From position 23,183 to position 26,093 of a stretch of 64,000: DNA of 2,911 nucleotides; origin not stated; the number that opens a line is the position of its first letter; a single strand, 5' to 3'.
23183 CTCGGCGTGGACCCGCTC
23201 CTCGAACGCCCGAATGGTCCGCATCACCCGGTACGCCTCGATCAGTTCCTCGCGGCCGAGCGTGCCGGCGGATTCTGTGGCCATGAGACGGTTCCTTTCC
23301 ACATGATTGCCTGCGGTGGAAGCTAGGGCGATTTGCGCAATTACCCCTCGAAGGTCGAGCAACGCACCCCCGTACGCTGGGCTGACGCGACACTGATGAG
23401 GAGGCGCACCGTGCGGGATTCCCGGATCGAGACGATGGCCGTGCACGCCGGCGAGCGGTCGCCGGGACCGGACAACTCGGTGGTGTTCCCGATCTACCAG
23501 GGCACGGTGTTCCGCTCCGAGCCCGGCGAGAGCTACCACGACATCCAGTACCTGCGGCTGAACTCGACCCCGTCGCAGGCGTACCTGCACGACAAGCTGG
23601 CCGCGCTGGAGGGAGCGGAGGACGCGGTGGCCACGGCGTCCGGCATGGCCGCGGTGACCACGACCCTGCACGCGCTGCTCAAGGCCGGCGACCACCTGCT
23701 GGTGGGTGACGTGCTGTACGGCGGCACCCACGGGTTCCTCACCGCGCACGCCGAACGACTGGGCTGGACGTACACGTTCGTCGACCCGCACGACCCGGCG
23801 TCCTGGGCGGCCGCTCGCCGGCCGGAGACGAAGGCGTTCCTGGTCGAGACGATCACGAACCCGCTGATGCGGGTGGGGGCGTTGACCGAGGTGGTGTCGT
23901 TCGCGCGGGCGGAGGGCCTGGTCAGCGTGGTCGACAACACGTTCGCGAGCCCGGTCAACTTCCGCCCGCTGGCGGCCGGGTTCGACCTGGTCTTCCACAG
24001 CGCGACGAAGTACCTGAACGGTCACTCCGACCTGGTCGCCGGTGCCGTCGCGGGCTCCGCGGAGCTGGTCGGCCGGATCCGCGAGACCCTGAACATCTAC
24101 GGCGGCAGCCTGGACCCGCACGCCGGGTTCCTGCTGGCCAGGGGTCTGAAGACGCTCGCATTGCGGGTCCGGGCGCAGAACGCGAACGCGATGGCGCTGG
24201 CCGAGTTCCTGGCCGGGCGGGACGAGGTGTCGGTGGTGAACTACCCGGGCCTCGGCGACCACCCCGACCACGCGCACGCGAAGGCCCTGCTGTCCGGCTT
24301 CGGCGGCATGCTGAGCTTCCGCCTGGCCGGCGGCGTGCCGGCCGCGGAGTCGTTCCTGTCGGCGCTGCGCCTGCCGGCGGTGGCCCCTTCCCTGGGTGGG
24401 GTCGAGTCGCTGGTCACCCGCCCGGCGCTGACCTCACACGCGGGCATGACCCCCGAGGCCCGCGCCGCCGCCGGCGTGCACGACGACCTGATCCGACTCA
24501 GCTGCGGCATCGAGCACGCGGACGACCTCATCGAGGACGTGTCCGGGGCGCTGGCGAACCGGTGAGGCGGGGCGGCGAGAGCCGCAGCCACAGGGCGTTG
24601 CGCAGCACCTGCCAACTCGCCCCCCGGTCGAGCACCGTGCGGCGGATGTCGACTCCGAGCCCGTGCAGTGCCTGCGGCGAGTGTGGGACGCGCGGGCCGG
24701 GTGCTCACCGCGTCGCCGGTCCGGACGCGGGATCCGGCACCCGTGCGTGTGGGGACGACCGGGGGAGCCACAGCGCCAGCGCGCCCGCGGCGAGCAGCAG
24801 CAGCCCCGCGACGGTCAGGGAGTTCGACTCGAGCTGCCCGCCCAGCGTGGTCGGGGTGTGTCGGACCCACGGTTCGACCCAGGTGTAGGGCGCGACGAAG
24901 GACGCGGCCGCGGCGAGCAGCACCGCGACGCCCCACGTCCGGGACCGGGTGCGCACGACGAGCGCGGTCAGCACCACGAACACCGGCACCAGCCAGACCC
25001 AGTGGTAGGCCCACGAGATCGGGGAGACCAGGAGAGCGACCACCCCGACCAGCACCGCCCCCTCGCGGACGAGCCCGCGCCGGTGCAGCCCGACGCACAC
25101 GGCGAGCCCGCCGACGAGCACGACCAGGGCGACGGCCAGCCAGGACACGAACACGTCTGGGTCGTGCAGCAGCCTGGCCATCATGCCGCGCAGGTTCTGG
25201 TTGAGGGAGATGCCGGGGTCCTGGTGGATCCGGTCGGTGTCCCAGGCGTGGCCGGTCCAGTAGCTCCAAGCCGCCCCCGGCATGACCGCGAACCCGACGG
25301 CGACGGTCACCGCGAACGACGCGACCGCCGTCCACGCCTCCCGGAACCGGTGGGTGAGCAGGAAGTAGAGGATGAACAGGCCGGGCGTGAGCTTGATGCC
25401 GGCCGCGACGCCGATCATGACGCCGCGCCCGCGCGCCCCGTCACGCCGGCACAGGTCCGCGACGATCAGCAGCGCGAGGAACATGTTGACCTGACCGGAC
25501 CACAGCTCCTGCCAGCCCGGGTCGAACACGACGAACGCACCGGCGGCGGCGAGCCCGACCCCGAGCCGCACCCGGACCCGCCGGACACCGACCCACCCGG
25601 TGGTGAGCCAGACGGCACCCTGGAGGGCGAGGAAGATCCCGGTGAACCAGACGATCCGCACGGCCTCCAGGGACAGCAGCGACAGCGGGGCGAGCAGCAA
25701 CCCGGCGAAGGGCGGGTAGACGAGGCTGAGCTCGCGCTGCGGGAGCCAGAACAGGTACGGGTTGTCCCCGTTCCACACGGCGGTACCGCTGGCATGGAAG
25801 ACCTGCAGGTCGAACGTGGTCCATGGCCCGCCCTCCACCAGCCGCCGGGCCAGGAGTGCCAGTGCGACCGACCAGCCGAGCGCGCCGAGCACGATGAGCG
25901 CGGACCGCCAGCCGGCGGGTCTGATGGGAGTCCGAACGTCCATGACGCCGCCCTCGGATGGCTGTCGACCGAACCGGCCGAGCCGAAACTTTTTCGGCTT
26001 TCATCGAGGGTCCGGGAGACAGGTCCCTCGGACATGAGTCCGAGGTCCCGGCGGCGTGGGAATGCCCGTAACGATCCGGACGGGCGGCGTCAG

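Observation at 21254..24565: Orphan ThDP E1 alpha/beta pair (no E2/E3) next to a Cys/Met-family PLP lyase inside the biosynthetic region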

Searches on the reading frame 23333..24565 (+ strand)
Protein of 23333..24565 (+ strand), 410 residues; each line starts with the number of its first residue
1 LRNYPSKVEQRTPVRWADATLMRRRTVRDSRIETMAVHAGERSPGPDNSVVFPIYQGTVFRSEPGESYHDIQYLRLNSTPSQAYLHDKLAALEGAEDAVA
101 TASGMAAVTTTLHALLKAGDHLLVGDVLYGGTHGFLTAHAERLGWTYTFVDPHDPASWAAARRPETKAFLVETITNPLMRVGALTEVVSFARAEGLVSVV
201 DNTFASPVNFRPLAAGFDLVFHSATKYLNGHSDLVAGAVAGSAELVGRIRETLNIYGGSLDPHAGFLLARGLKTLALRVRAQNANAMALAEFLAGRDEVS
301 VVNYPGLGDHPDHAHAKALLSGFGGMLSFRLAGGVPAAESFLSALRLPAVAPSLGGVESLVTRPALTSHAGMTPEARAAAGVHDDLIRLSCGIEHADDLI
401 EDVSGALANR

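Call 8: search_protein_families(library=pfam, proteins=[window:23333-24565:+])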
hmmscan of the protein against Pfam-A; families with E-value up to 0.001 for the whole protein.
window:23333-24565:+ (410 aa): 2 families
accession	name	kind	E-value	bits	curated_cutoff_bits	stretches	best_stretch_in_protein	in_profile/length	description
PF01053.26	Cys_Met_Meta_PP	-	1.2e-122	409.6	27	1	33-407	1-380/381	Cys/Met metabolism PLP-dependent enzyme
PF01212.27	Beta_elim_lyase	-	8.3e-05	22.5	27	1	81-293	33-265/288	Beta-eliminating lyase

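Call 13: search_protein_families(library=ncbifam, proteins=[window:23333-24565:+], max_evalue=0.00001)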
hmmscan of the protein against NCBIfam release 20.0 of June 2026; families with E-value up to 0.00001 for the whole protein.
window:23333-24565:+ (410 aa): 43 families (the best 25 are shown)
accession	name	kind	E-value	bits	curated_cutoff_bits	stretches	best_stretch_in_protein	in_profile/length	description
TIGR01328.1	met_gam_lyase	equivalog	4.4e-98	328.7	549.7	1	31-407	3-388/391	methionine gamma-lyase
NF005871.0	PRK07811.1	equivalog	1.1e-96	323.8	513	1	27-408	8-387/389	cystathionine gamma-synthase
NF006097.0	PRK08249.1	equivalog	1.9e-96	322.9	600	1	26-408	5-394/402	cystathionine gamma-synthase family protein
TIGR02080.1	O_succ_thio_ly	equivalog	8.9e-95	317.6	504.55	1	31-408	3-380/382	cystathionine gamma-synthase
NF006347.0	PRK08574.1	equivalog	1.1e-94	317.3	477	1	40-408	10-383/385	cystathionine gamma-synthase family protein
NF006003.0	PRK08133.1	equivalog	1.7e-93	313.5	522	1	31-407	11-394/396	O-succinylhomoserine sulfhydrylase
NF005810.0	PRK07671.1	equivalog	2.4e-93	313.2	594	1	31-407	2-376/377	bifunctional cystathionine gamma-lyase/homocysteine desulfhydrase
TIGR01325.1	O_suc_HS_sulf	equivalog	3.3e-92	309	510.05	1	72-407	47-380/380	O-succinylhomoserine sulfhydrylase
NF004821.0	PRK06176.1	equivalog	5.5e-92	308.5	642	1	31-409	2-378/380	cystathionine gamma-synthase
TIGR01326.1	OAH_OAS_sulfhy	subfamily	1.8e-90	303.6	495.1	2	32-243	2-220/418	O-acetylhomoserine aminocarboxypropyltransferase/cysteine synthase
NF005695.0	PRK07503.1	equivalog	4.2e-90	302.3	666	1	34-408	12-395/403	methionine gamma-lyase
NF005047.0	PRK06460.1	equivalog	2.7e-89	299.7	501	1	49-408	18-373/376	hypothetical protein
NF005976.0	PRK08064.1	equivalog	8e-89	298.3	627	1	31-408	6-381/390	cystathionine beta-lyase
NF004876.0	PRK06234.1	subfamily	1.7e-86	290.8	666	1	28-407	5-395/400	methionine gamma-lyase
NF006450.0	PRK08776.1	equivalog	2.3e-85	286.8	730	1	31-408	12-389/405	O-succinylhomoserine (thiol)-lyase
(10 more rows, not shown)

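Call 62: find_homologous_proteins(query=window:23396-24565:+, max_evalue=1e-60)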
Query window:23396-24565:+ (389 aa): 7983 proteins with E <= 1e-60 among 8000 candidates; the best 120 are listed.
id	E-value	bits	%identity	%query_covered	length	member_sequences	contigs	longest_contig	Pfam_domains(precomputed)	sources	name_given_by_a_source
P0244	7.4e-228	774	92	99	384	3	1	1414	PF01053.27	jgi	-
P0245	2.1e-211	720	85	98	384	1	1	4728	PF01212.28,PF01053.27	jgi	jgi:cystathionine beta-lyase/cystathionine gamma-synthase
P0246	1.0e-210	718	84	98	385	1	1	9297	PF01212.28,PF01053.27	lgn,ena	-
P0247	3.6e-208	709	84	98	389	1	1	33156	PF01212.28,PF01053.27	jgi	jgi:cystathionine beta-lyase/cystathionine gamma-synthase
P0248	2.7e-207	706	82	98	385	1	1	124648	PF01053.27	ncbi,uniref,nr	ncbi:trans-sulfuration enzyme family protein [Actinophytocola xanthii]|uniref:homocysteine desulfhyd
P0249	9.0e-205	698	84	97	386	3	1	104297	PF01212.28,PF01053.27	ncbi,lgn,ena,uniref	ncbi:PLP-dependent aspartate aminotransferase family protein [Actinophytocola sp.]|uniref:trans-sulf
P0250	1.7e-204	697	83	98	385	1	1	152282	PF01212.28,PF01053.27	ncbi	ncbi:trans-sulfuration enzyme family protein [Actinophytocola sediminis]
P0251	1.8e-204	697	82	98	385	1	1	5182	PF01053.27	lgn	-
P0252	3.8e-203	693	83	97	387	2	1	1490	PF01212.28,PF01053.27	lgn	-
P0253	1.1e-202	691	82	98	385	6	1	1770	PF01212.28,PF01053.27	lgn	-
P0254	1.7e-202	691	82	99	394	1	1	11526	PF01212.28,PF01053.27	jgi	-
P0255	2.8e-201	687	81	97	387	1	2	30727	PF01212.28,PF01053.27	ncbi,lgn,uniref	ncbi:trans-sulfuration enzyme family protein [Actinophytocola sp.]|uniref:trans-sulfuration enzyme f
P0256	1.5e-200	684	81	98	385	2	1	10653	PF01212.28,PF01053.27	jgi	jgi:cystathionine beta-lyase/cystathionine gamma-synthase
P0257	1.7e-200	684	82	97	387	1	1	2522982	PF01212.28,PF01053.27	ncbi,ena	-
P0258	2.5e-199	680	80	97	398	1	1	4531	PF01212.28,PF01053.27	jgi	jgi:cystathionine gamma-synthase/cystathionine gamma-lyase/cystathionine beta-lyase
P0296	1.5e-181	622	75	97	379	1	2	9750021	PF01212.28,PF01053.27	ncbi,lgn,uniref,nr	ncbi:trans-sulfuration enzyme family protein [Actinophytocola algeriensis]|uniref:homocysteine desul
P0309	8.5e-181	619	76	97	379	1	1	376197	PF00155.28,PF01212.28,PF01053.27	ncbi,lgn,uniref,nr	ncbi:trans-sulfuration enzyme family protein [Actinophytocola oryzae]|uniref:homocysteine desulfhydr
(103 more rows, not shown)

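Call 63: find_encoding_contigs(protein=P0296, flank=10000, max_places=1)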
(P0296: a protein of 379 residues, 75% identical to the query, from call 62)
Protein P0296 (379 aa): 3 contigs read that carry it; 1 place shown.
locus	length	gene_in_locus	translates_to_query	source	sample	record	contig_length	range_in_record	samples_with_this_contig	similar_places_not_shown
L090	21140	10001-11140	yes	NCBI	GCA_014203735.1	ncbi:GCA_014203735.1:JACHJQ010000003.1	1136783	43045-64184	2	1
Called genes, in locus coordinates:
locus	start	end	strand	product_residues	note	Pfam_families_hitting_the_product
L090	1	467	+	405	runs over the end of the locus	PF01494:FAD_binding_3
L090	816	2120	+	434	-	PF01565:FAD_binding_4, PF08031:BBE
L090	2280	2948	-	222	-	PF00072:Response_reg, PF04545:Sigma70_r4 (weak), PF08281:Sigma70_r4_2, PF00196:GerE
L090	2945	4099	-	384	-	PF07730:HisKA_3, PF02518:HATPase_c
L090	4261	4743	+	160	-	PF08044:DUF1707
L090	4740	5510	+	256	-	PF00005:ABC_tran, PF02463:SMC_N (faint), PF13555:AAA_29 (weak), PF13304:AAA_21 (faint)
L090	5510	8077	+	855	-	PF02687:FtsX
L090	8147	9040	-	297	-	PF05139:Erythro_esteras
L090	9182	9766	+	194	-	PF00697:PRAI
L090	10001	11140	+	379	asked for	PF01053:Cys_Met_Meta_PP, PF01212:Beta_elim_lyase (faint)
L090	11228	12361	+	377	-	PF00067:p450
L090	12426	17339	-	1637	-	PF12458:DUF3686, PF25472:DUF7902, PF00004:AAA (weak), PF07728:AAA_5 (weak)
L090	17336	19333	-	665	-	PF01145:Band_7 (weak)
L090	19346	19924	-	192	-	-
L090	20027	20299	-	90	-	-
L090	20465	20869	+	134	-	PF00903:Glyoxalase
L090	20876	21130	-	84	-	PF20537:DUF6752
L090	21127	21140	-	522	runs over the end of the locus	PF04991:LicD (faint), PF13649:Methyltransf_25 (weak)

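Call 64: find_encoding_contigs(protein=P0309, flank=10000, max_places=1)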
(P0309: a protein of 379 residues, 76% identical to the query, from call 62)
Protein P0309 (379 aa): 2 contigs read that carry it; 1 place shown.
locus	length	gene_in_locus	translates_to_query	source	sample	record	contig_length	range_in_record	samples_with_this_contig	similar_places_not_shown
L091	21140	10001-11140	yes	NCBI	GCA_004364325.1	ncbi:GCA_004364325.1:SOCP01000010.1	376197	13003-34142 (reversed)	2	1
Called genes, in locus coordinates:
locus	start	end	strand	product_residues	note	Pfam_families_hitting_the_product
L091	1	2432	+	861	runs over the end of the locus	PF02687:FtsX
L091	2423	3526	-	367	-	PF12740:PETase (faint), PF03403:PAF-AH_p_II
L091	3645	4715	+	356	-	PF07730:HisKA_3, PF13581:HATPase_c_2 (weak), PF02518:HATPase_c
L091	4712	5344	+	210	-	PF00072:Response_reg, PF00196:GerE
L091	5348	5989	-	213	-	PF00440:TetR_N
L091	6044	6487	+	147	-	PF00903:Glyoxalase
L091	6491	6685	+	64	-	-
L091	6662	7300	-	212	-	PF13707:RloB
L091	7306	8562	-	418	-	PF02463:SMC_N (faint), PF13175:AAA_15 (faint), PF13304:AAA_21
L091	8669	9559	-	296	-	PF00126:HTH_1, PF03466:LysR_substrate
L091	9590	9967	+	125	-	PF13564:DoxX_2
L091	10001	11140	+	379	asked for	PF01053:Cys_Met_Meta_PP, PF00155:Aminotran_1_2 (weak), PF01212:Beta_elim_lyase (faint)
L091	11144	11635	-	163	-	PF00072:Response_reg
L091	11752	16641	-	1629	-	PF12458:DUF3686, PF25472:DUF7902, PF00004:AAA (weak), PF07728:AAA_5 (faint)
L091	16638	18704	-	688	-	PF01145:Band_7 (weak)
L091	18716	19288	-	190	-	-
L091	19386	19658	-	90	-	-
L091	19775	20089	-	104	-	PF00893:Multi_Drug_Res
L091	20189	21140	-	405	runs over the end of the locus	PF07690:MFS_1, PF13347:MFS_2, PF07690:MFS_1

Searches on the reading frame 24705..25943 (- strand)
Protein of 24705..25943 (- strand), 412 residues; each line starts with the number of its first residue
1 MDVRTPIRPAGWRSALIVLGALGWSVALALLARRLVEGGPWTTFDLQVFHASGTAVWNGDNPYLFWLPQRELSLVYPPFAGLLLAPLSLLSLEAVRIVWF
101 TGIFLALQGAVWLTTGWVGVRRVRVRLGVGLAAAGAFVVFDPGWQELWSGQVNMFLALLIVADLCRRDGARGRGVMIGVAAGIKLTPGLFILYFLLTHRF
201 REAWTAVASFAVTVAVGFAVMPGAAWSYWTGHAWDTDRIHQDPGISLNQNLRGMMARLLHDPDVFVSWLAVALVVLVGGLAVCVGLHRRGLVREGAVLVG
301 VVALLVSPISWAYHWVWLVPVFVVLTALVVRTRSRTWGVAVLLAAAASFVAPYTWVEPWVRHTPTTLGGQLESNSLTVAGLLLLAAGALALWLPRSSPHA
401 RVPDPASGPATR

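Call 8: search_protein_families(library=pfam, proteins=[window:24705-25943:-])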
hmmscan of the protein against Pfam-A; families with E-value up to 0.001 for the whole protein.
window:24705-25943:- (412 aa): 1 family
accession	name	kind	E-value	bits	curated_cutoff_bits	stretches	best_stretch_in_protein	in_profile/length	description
PF09594.16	GT87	-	1.6e-48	166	25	1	75-308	2-237/237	Glycosyltransferase family 87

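Call 13: search_protein_families(library=ncbifam, proteins=[window:24705-25943:-], max_evalue=0.00001)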
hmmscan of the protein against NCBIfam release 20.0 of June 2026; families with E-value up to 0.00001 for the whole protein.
window:24705-25943:- (412 aa): 1 family
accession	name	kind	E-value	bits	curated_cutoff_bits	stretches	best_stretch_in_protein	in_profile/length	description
NF009915.0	PRK13375.1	equivalog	4.5e-42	144.1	413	1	22-338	39-357/425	mannosyltransferase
